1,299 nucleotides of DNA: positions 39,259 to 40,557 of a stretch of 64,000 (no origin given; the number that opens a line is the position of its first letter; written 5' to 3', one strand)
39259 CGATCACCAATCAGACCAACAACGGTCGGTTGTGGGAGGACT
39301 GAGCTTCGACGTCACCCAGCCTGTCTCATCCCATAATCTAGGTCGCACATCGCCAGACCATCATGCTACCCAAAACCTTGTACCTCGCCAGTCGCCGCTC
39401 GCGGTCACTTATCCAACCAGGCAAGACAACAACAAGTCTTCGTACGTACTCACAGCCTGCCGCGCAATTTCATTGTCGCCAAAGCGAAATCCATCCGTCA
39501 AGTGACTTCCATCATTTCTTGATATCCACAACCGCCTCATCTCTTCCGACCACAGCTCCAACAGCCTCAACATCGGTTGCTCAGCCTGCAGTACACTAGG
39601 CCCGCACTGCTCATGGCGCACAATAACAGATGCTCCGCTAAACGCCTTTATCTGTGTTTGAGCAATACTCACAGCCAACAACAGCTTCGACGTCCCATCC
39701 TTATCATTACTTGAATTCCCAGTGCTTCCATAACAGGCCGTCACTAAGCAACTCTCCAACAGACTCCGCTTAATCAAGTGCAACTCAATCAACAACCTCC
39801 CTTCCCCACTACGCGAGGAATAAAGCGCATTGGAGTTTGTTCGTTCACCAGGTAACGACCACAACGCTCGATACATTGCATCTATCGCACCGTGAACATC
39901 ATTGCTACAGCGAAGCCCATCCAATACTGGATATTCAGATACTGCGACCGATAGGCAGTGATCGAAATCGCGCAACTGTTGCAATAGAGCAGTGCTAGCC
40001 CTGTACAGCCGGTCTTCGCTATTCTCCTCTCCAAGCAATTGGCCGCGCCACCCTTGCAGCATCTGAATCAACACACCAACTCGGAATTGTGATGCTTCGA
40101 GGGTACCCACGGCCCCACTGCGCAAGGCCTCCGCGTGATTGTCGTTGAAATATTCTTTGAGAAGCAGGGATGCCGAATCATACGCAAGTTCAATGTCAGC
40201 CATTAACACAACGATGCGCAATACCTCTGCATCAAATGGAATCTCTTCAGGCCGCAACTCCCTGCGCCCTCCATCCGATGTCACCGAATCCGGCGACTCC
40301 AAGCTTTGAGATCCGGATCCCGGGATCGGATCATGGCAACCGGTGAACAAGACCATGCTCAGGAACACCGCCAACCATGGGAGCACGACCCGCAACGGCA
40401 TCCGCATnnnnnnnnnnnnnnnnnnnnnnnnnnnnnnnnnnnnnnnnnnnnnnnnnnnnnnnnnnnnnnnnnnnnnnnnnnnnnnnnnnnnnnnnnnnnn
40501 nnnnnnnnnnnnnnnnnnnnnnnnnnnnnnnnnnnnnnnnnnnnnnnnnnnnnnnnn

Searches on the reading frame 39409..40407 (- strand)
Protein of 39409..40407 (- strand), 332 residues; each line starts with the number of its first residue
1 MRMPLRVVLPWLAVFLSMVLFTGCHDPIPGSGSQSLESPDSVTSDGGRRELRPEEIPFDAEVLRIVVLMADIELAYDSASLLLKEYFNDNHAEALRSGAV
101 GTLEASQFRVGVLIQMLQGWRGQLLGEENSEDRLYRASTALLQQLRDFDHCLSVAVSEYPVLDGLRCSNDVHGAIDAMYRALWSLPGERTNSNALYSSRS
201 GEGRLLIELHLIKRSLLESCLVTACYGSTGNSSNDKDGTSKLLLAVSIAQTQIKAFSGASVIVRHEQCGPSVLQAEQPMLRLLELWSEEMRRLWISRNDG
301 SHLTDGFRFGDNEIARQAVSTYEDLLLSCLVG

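Call 8: search_protein_families(library=pfam, proteins=[window:39409-40407:-], max_evalue=1)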
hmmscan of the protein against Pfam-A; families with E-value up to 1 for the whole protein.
window:39409-40407:- (332 aa): 1 family
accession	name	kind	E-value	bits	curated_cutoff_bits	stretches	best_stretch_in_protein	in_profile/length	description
PF11675.13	DUF3271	-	0.072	13.2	22.5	1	68-99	80-111/248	Protein of unknown function (DUF3271)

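Call 9: search_protein_families(library=ncbifam, proteins=[window:39409-40407:-], max_evalue=1)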
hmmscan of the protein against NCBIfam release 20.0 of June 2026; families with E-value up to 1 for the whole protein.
window:39409-40407:- (332 aa): 1 family
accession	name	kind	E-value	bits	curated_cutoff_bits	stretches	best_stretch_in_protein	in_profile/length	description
NF000427.2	blaCAU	exception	0.24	10.6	500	1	288-315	88-115/262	CAU/MBL1b family subclass B3 metallo-beta-lactamase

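Call 60: search_protein_families(library=padloc, proteins=[window:39409-40407:-], max_evalue=1)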
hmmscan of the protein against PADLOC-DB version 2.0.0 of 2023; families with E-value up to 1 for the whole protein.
window:39409-40407:- (332 aa): 0 families

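Call 61: search_protein_families(library=phrogs, proteins=[window:39409-40407:-], max_evalue=1)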
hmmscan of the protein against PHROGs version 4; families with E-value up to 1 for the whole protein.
window:39409-40407:- (332 aa): 1 family
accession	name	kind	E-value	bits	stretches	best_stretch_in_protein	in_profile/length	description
phrog_6073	-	lysis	0.14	13.5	0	12-26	5-19/67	Rz-like spanin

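Call 90: search_solved_structures(query=window:39409-40407:-, max_evalue=1)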
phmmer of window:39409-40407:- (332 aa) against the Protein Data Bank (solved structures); distinct sequences matched with E-value up to 1: 0.
